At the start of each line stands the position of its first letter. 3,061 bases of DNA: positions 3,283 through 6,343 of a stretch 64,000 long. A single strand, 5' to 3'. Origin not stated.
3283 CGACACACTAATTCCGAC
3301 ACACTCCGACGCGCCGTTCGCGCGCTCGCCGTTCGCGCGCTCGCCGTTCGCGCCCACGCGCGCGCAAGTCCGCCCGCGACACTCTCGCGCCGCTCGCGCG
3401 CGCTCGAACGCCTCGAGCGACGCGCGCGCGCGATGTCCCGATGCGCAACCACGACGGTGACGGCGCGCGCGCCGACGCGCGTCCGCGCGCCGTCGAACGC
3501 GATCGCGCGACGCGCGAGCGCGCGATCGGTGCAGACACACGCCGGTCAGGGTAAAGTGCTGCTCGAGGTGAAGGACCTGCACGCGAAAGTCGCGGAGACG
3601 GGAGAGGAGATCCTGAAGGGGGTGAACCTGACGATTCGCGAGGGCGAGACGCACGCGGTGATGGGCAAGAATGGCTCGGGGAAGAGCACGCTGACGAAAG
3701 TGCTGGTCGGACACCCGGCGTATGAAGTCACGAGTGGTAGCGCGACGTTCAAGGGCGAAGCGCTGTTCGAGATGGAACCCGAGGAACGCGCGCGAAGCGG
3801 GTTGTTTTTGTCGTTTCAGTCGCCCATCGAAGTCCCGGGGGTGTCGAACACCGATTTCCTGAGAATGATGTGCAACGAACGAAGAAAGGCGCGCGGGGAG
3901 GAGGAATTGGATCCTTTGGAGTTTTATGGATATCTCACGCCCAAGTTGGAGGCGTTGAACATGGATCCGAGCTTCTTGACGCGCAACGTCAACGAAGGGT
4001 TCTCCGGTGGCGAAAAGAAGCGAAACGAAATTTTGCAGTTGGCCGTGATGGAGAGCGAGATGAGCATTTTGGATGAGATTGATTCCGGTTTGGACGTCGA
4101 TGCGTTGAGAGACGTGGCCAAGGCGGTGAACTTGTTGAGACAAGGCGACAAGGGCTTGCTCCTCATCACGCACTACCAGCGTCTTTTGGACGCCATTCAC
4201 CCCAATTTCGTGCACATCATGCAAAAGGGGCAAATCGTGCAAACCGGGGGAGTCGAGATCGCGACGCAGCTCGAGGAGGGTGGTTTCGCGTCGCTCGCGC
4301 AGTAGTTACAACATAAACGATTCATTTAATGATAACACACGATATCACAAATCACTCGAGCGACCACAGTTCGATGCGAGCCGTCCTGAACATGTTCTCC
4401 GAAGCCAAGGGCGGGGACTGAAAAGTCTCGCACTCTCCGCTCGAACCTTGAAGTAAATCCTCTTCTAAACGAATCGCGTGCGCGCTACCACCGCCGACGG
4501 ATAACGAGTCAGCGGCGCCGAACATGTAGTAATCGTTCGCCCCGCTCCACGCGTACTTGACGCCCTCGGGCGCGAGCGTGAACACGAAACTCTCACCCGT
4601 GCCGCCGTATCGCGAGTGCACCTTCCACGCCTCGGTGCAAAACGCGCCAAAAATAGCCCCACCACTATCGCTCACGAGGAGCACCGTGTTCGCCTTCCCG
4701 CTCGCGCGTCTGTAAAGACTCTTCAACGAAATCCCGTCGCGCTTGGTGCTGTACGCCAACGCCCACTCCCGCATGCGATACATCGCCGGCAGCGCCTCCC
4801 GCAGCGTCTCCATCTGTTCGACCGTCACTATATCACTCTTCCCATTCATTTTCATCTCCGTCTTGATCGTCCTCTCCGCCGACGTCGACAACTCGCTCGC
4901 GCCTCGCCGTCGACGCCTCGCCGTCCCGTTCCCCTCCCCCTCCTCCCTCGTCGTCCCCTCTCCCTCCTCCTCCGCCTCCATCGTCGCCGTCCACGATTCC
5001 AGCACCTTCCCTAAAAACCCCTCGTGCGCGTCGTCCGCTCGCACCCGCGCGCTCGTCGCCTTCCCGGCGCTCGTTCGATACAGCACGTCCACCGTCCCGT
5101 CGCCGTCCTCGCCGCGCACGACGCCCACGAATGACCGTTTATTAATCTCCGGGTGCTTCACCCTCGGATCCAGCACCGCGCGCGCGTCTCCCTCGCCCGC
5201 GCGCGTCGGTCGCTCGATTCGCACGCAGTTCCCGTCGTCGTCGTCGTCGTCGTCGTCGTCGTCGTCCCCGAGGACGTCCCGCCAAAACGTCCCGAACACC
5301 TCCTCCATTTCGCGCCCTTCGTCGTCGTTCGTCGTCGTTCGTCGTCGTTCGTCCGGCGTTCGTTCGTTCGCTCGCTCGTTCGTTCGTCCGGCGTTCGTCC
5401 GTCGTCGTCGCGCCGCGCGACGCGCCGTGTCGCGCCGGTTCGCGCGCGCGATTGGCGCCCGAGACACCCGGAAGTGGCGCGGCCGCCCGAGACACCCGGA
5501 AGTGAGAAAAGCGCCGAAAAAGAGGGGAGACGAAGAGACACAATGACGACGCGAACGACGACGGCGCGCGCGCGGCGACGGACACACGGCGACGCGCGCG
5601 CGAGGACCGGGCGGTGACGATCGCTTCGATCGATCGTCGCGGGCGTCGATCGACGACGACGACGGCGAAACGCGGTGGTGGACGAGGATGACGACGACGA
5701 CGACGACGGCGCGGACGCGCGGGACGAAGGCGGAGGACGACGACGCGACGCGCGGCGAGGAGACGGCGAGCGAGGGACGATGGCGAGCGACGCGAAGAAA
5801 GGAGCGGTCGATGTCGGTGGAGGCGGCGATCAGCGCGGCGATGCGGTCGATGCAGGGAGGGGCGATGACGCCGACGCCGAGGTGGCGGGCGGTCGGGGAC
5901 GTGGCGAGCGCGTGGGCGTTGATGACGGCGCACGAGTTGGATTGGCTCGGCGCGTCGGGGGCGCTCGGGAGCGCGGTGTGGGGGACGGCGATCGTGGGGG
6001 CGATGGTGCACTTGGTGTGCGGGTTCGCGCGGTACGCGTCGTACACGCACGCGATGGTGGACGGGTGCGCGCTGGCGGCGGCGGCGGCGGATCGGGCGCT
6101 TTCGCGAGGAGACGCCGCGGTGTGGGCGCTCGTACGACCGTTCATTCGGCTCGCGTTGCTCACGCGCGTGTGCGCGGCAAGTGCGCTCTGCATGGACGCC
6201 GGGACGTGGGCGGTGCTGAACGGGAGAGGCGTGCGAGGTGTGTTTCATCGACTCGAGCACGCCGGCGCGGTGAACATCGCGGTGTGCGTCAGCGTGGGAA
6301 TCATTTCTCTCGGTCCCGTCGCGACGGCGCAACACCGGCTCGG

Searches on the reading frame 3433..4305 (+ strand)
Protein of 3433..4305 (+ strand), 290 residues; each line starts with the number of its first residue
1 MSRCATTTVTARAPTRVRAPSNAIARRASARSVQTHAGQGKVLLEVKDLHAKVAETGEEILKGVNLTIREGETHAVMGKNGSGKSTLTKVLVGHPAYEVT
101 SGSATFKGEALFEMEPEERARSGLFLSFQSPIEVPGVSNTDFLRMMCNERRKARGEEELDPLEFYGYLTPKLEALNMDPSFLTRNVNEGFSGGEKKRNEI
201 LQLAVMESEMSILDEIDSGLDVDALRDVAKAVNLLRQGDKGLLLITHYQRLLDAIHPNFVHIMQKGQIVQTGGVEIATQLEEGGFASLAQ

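Call 6: search_protein_families(library=pfam, proteins=[window:3433-4305:+])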
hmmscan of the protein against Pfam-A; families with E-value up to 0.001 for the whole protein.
window:3433-4305:+ (290 aa): 3 families
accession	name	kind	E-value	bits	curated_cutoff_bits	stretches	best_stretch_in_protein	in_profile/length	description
PF00005.33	ABC_tran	-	7.1e-20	72.4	25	1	61-215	1-134/137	ABC transporter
PF13304.12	AAA_21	-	6.5e-07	30.1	27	0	209-252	260-303/304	AAA domain, putative AbiEii toxin, Type IV TA system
PF02463.25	SMC_N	-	3.8e-06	26.9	40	0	190-263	137-213/220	RecF/RecN/SMC N terminal domain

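Call 8: find_encoding_contigs(protein=window:3433-4305:+, flank=5000, max_places=8)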
Protein window:3433-4305:+ (290 aa): 24 contigs read that carry it; 8 places shown.
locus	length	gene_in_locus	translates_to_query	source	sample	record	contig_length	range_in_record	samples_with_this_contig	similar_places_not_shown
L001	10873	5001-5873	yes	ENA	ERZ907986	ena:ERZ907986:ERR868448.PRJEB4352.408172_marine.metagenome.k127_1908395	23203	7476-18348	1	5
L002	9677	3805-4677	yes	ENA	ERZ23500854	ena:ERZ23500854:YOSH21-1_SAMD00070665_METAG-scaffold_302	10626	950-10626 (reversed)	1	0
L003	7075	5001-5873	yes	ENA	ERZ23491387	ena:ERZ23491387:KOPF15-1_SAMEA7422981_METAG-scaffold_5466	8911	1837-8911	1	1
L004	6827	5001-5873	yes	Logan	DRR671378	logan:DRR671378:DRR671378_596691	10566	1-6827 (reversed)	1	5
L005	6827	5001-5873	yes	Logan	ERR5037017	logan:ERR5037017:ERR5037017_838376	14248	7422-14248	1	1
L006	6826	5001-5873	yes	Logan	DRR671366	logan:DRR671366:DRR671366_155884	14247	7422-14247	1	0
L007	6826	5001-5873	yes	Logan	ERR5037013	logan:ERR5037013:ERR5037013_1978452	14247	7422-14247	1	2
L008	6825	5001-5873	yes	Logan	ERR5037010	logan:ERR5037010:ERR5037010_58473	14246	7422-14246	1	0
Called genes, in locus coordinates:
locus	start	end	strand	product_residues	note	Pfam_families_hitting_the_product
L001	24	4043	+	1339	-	PF13401:AAA_22 (faint), PF00270:DEAD, PF00271:Helicase_C, PF04408:WHD_HA2 (weak), PF21010:HA2_C, PF07717:OB_NTP_bind, PF26026:RNA_hel_CTD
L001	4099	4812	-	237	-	PF07719:TPR_2 (faint)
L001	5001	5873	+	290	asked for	PF00005:ABC_tran, PF02463:SMC_N (faint), PF13304:AAA_21 (faint)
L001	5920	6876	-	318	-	PF07534:TLD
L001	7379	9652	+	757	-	PF00233:PDEase_I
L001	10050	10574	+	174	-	-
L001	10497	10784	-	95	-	-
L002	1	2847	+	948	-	?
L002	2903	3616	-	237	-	PF07719:TPR_2 (faint)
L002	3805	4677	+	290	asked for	PF00005:ABC_tran, PF02463:SMC_N (faint), PF13304:AAA_21 (faint)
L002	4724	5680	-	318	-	PF07534:TLD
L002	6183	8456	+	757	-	PF00233:PDEase_I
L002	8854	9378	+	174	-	-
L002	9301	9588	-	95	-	-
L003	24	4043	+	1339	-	PF13401:AAA_22 (faint), PF00270:DEAD, PF00271:Helicase_C, PF04408:WHD_HA2 (weak), PF21010:HA2_C, PF07717:OB_NTP_bind, PF26026:RNA_hel_CTD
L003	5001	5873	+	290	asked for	PF00005:ABC_tran, PF02463:SMC_N (faint), PF13304:AAA_21 (faint)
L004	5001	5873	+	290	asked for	PF00005:ABC_tran, PF02463:SMC_N (faint), PF13304:AAA_21 (faint)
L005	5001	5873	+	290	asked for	PF00005:ABC_tran, PF02463:SMC_N (faint), PF13304:AAA_21 (faint)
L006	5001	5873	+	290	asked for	PF00005:ABC_tran, PF02463:SMC_N (faint), PF13304:AAA_21 (faint)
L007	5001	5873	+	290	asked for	PF00005:ABC_tran, PF02463:SMC_N (faint), PF13304:AAA_21 (faint)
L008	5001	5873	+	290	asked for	PF00005:ABC_tran, PF02463:SMC_N (faint), PF13304:AAA_21 (faint)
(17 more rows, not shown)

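Call 25: list_cluster_members(proteins=[window:3433-4305:+, window:2531-3244:-, P0003, P0006, P0012, P0016])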
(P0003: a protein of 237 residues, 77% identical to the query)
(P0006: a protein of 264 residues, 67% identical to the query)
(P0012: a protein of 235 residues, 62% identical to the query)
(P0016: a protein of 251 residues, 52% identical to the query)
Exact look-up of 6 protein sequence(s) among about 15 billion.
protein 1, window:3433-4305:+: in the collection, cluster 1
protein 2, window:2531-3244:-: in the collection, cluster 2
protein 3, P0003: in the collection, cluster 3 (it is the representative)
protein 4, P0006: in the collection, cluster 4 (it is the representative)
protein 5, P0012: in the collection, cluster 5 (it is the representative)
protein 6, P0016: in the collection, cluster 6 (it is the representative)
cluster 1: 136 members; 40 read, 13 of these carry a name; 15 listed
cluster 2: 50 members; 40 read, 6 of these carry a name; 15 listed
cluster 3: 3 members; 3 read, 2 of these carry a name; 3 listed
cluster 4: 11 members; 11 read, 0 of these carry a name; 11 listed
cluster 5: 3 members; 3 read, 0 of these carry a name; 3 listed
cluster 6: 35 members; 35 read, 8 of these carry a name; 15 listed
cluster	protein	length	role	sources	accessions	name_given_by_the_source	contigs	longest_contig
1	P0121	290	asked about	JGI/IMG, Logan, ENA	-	Fe-S cluster assembly ATP-binding protein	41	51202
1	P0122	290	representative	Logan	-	-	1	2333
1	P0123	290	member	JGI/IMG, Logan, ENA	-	Fe-S cluster assembly ATP-binding protein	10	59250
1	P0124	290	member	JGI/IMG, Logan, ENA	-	Fe-S cluster assembly ATP-binding protein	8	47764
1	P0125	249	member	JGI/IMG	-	Fe-S cluster assembly ATP-binding protein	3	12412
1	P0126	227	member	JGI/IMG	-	Fe-S cluster assembly ATP-binding protein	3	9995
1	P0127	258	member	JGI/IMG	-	Fe-S cluster assembly ATP-binding protein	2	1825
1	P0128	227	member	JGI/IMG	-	Fe-S cluster assembly ATP-binding protein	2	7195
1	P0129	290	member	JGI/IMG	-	Fe-S cluster assembly ATP-binding protein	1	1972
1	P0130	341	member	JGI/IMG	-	Fe-S cluster assembly ATP-binding protein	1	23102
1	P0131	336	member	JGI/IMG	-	Fe-S cluster assembly ATP-binding protein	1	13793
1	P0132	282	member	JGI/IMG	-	Fe-S cluster assembly ATP-binding protein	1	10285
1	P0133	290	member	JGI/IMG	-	Fe-S cluster assembly ATP-binding protein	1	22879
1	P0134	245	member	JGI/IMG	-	Fe-S cluster assembly ATP-binding protein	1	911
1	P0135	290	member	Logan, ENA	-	-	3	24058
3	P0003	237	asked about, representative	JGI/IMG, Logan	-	-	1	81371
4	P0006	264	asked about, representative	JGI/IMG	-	-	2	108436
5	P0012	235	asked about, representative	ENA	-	-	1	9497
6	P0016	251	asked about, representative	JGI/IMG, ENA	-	lipoprotein NlpI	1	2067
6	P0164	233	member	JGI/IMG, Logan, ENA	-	lipoprotein NlpI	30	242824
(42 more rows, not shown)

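Call 28: find_encoding_contigs(protein=P0130, flank=3000, max_places=4)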
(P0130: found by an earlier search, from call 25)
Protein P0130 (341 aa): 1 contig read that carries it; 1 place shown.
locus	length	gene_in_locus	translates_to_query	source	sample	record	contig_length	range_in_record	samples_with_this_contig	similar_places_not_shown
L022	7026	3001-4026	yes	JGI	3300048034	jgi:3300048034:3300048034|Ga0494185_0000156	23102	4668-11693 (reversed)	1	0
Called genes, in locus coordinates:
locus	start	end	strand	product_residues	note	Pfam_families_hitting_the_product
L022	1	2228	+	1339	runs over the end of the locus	PF13401:AAA_22 (faint), PF00270:DEAD, PF00271:Helicase_C, PF04408:WHD_HA2 (weak), PF21010:HA2_C, PF07717:OB_NTP_bind, PF26026:RNA_hel_CTD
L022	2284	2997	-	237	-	PF07719:TPR_2 (faint)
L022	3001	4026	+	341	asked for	PF00005:ABC_tran, PF02463:SMC_N (faint), PF13304:AAA_21 (faint)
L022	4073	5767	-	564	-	PF07534:TLD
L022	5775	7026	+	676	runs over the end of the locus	PF00233:PDEase_I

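Call 29: find_encoding_contigs(protein=P0131, flank=3000, max_places=4)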
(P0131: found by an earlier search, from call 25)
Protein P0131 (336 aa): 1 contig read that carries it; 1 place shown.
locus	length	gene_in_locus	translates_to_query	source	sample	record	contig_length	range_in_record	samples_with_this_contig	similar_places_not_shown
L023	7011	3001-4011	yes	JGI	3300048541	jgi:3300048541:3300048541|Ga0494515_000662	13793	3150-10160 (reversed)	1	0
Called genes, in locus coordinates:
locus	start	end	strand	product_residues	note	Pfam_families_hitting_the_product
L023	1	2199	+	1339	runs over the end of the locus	PF13401:AAA_22 (faint), PF00270:DEAD, PF00271:Helicase_C, PF04408:WHD_HA2 (weak), PF21010:HA2_C, PF07717:OB_NTP_bind, PF26026:RNA_hel_CTD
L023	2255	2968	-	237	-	PF07719:TPR_2 (faint)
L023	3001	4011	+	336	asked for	PF00005:ABC_tran, PF02463:SMC_N (faint), PF13304:AAA_21 (faint)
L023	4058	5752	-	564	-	PF07534:TLD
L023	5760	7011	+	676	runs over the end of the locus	PF00233:PDEase_I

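Call 41: find_encoding_contigs(protein=P0164, flank=3000, max_places=2)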
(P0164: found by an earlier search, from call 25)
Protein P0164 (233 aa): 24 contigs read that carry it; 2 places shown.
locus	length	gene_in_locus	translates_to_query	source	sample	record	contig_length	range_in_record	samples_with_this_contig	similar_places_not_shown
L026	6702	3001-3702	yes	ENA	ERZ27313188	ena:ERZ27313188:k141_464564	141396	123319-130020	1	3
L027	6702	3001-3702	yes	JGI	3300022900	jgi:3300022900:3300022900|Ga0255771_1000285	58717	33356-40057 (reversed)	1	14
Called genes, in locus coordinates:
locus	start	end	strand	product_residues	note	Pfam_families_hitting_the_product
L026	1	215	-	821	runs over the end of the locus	PF00233:PDEase_I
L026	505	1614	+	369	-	PF07534:TLD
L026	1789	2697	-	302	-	PF00005:ABC_tran, PF02463:SMC_N (faint), PF13304:AAA_21 (faint)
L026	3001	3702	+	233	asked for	-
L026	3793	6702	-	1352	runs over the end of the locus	PF13401:AAA_22 (faint), PF05773:RWD (faint), PF00270:DEAD, PF00271:Helicase_C, PF04408:WHD_HA2, PF21010:HA2_C, PF07717:OB_NTP_bind, PF26026:RNA_hel_CTD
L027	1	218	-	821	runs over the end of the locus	PF00233:PDEase_I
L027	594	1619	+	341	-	PF07534:TLD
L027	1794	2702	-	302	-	PF00005:ABC_tran, PF02463:SMC_N (faint), PF13304:AAA_21 (faint)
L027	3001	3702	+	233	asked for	-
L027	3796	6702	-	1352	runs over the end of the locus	PF13401:AAA_22 (faint), PF05773:RWD (faint), PF00270:DEAD, PF00271:Helicase_C, PF04408:WHD_HA2, PF21010:HA2_C, PF07717:OB_NTP_bind, PF26026:RNA_hel_CTD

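Call 45: search_protein_families(library=ncbifam, proteins=[window:3433-4305:+])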
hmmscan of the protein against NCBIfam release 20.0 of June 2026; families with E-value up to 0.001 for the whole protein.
window:3433-4305:+ (290 aa): 178 families (the best 25 are shown)
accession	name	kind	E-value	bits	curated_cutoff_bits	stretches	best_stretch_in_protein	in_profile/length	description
TIGR01978.1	sufC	equivalog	2.4e-100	335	212.8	1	44-287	1-242/243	Fe-S cluster assembly ATPase SufC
NF007134.0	PRK09580.1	equivalog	1.4e-87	293.3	400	1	43-288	1-244/248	Fe-S cluster assembly ATPase SufC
NF000355.4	ribo_prot_ABC_F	equivalog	1.9e-29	102.9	380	2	51-267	8-192/499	ribosomal protection-like ABC-F family protein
TIGR04520.1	ECF_ATPase_1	equivalog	9.8e-23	80.9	315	1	45-273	2-219/269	energy-coupling factor transporter ATPase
TIGR03410.1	urea_trans_UrtE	equivalog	1.3e-21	77.2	285.8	1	44-274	1-216/230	urea ABC transporter ATP-binding subunit UrtE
TIGR02769.1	nickel_nikE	equivalog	3.7e-21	75.8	332.55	1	55-272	21-233/265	nickel import ATP-binding protein NikE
NF008364.0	PRK11160.1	equivalog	8.7e-21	74.1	630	1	36-276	331-560/575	heme ABC transporter ATP-binding protein/permease CydC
NF007739.0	PRK10419.1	subfamily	9.3e-21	74.6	354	1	55-280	22-242/268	nickel ABC transporter ATP-binding protein NikE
TIGR03375.1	type_I_sec_LssB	subfamily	8.9e-20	70.5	693.1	1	26-274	450-685/696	type I secretion system permease/ATPase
NF007601.2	PRK10247.1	equivalog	1.9e-19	69.9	292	1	43-249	1-192/204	iron efflux ABC transporter ATP-binding subunit FetA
TIGR04521.1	ECF_ATPase_2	equivalog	5.7e-19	68.2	330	2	171-273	127-228/279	energy-coupling factor transporter ATPase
NF011967.0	PRK15439.1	equivalog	8.1e-19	67.4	586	1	36-274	4-224/510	autoinducer 2 ABC transporter ATP-binding protein LsrA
TIGR04406.1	LPS_export_lptB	equivalog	2.1e-18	66.5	240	1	56-275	12-220/239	LPS export ABC transporter ATP-binding protein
NF010171.0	PRK13652.1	equivalog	2.2e-18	66.3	476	2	184-275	132-223/277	cobalt transporter ATP-binding subunit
TIGR03411.1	urea_trans_UrtD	equivalog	2.4e-18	66.7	304.1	1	44-275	3-227/242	urea ABC transporter ATP-binding protein UrtD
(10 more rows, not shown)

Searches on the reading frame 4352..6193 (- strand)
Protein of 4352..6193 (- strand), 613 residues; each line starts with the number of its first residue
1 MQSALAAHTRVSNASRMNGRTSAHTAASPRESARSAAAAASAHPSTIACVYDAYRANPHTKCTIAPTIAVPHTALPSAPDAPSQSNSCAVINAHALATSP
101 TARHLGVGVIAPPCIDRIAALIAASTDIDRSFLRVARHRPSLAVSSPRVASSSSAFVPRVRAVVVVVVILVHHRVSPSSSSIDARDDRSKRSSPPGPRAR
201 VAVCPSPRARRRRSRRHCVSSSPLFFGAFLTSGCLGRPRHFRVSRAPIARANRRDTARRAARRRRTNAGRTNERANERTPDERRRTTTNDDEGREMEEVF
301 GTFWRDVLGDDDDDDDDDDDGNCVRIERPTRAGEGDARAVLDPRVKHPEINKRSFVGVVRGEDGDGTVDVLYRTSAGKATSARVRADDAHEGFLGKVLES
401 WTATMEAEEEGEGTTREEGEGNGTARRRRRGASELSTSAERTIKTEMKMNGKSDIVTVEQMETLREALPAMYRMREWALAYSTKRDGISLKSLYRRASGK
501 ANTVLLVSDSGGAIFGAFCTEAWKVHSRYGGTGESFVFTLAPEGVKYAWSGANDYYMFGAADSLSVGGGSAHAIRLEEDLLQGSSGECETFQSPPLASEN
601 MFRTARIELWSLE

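Call 6: search_protein_families(library=pfam, proteins=[window:4352-6193:-])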
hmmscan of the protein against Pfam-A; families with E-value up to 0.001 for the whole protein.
window:4352-6193:- (613 aa): 1 family
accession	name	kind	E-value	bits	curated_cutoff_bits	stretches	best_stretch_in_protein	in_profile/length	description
PF07534.22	TLD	-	1.6e-42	145.7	24.5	1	450-612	2-169/170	TLDc domain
